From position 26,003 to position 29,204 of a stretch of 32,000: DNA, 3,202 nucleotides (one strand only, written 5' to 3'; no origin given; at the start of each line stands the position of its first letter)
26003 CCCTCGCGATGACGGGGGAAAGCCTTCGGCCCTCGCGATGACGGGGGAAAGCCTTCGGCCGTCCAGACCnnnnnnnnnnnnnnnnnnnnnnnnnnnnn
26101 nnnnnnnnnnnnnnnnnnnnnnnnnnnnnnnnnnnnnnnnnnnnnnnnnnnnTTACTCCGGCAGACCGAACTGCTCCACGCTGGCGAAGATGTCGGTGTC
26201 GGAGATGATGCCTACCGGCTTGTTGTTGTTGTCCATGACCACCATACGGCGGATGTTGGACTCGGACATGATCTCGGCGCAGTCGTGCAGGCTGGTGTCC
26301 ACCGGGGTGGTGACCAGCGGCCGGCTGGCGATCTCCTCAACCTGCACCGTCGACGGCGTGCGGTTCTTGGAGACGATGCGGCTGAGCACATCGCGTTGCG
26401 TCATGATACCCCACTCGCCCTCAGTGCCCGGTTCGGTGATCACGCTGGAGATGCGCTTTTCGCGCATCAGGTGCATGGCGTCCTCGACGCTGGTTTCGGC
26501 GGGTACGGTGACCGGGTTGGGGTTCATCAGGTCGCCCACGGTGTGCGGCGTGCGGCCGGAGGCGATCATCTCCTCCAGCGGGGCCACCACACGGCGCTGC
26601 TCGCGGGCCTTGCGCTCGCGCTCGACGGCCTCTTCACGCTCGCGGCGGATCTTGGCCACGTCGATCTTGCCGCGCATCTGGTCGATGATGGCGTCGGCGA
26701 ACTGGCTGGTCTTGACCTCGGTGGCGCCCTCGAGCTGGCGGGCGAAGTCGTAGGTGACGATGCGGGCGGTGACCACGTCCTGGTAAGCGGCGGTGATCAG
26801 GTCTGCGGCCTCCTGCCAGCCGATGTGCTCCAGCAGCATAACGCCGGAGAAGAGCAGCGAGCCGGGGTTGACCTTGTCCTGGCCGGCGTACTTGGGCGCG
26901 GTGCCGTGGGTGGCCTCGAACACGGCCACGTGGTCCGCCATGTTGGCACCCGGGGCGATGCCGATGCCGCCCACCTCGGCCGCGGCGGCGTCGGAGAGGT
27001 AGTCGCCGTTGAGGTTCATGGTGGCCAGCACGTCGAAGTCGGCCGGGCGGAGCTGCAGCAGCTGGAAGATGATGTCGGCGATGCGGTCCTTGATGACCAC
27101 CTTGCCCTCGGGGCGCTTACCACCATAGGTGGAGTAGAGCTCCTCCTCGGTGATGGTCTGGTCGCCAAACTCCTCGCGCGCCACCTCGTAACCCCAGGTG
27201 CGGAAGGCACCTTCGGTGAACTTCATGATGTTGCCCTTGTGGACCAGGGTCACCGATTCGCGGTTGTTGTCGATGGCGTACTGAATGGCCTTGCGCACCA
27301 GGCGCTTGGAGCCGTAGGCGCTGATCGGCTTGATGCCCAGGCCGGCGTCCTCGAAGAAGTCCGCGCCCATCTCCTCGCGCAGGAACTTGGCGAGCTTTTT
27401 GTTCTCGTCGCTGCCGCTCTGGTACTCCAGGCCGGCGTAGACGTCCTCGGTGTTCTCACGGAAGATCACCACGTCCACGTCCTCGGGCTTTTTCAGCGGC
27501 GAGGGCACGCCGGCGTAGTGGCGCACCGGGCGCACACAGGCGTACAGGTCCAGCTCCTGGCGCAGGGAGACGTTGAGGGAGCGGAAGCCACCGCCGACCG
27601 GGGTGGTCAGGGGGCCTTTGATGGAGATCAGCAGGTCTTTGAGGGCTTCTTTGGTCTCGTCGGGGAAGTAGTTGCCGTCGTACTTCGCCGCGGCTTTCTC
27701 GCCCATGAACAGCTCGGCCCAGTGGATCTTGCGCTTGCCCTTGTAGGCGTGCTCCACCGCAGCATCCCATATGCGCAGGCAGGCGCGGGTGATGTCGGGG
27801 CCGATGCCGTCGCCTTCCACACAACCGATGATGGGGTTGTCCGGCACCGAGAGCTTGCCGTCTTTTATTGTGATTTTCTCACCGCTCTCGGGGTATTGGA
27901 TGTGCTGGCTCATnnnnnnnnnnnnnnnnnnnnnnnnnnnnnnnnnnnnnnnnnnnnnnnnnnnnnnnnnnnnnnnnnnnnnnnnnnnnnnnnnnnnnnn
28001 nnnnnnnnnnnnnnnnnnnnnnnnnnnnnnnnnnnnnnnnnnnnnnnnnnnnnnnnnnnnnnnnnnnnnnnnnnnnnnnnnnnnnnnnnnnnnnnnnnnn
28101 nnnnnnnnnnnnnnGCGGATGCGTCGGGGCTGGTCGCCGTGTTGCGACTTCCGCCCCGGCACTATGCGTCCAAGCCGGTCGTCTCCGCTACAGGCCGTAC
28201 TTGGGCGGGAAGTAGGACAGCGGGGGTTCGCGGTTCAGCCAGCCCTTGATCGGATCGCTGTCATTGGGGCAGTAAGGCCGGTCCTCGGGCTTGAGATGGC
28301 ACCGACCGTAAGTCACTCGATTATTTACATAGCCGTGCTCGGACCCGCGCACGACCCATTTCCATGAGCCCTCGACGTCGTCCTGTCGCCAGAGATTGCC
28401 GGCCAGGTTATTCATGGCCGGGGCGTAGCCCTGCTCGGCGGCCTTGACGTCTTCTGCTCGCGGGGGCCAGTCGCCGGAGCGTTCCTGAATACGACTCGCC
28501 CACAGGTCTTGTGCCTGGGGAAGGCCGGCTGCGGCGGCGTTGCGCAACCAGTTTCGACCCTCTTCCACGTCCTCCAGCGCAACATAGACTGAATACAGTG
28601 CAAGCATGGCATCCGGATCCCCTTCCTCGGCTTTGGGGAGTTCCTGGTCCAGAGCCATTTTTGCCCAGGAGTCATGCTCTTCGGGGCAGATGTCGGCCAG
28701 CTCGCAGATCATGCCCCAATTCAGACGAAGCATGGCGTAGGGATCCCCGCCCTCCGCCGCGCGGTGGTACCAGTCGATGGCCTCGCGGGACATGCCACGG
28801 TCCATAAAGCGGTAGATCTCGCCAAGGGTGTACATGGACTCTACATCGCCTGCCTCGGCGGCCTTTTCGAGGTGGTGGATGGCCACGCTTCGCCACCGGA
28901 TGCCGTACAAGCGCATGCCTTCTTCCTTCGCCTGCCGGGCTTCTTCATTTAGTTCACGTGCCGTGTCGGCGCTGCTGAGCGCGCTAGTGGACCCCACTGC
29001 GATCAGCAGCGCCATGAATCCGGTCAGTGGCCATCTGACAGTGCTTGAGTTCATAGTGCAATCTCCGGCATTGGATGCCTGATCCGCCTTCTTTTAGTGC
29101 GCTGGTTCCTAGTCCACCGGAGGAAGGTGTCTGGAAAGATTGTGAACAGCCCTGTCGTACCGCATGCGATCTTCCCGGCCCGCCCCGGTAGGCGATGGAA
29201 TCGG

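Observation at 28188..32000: Tandemly duplicated two-gene module: unknown large cytoplasmic-type protein plus secreted Sel1-repeat protein (effector-immunity-like array)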

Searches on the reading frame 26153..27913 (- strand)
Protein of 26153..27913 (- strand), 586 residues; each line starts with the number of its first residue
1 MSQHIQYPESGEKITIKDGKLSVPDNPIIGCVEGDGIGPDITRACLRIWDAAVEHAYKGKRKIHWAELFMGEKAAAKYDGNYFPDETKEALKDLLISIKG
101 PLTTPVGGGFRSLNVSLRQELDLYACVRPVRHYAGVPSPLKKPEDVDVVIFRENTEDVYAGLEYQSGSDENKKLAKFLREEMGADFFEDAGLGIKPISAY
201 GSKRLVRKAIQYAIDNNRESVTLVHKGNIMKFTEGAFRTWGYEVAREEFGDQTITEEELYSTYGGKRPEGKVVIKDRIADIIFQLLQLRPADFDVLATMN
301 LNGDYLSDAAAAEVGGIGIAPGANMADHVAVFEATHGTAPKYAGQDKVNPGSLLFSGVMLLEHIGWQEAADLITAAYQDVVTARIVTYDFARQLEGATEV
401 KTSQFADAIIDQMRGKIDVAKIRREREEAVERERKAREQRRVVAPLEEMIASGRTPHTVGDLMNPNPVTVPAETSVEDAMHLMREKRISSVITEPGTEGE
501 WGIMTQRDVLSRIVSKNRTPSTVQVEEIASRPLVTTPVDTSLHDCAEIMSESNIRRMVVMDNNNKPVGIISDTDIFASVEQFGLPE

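Call 5: search_protein_families(library=pfam, proteins=[window:26153-27913:-], max_evalue=0.01)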
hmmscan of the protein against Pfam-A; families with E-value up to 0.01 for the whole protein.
window:26153-27913:- (586 aa): 2 families
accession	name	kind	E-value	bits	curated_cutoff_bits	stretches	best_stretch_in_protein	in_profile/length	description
PF00180.25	Iso_dh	-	6.7e-86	289.1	27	1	29-409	2-348/348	Isocitrate/isopropylmalate dehydrogenase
PF00571.33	CBS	-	1.7e-27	95.9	24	2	525-577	1-53/57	CBS domain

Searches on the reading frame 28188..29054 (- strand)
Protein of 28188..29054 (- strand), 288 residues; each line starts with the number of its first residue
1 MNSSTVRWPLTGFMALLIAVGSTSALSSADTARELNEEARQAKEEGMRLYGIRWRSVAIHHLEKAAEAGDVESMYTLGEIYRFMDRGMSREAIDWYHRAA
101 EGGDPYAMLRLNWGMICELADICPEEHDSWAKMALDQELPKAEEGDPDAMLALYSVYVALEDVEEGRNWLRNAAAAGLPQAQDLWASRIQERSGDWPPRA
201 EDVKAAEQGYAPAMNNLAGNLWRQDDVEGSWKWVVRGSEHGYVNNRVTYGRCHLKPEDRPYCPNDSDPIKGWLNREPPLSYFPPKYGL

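Call 5: search_protein_families(library=pfam, proteins=[window:28188-29054:-], max_evalue=0.01)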
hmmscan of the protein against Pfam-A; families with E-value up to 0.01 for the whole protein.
window:28188-29054:- (288 aa): 1 family
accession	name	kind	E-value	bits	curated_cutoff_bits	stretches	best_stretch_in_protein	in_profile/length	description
PF08238.18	Sel1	-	5.7e-05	24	30.7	0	90-104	22-36/36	Sel1 repeat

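Call 29: search_protein_families(library=ncbifam, proteins=[window:28188-29054:-], max_evalue=0.1)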
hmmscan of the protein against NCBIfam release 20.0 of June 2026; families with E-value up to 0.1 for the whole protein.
window:28188-29054:- (288 aa): 2 families
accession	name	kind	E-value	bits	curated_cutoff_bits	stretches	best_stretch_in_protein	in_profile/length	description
NF033786.1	phenyl_MerG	equivalog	9.5e-05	22.4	350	1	57-136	87-176/217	phenylmercury resistance protein MerG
NF038194.1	AlgK_TPR_lipo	equivalog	0.0087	14.8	700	1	57-142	320-407/448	alginate biosynthesis TPR repeat lipoprotein AlgK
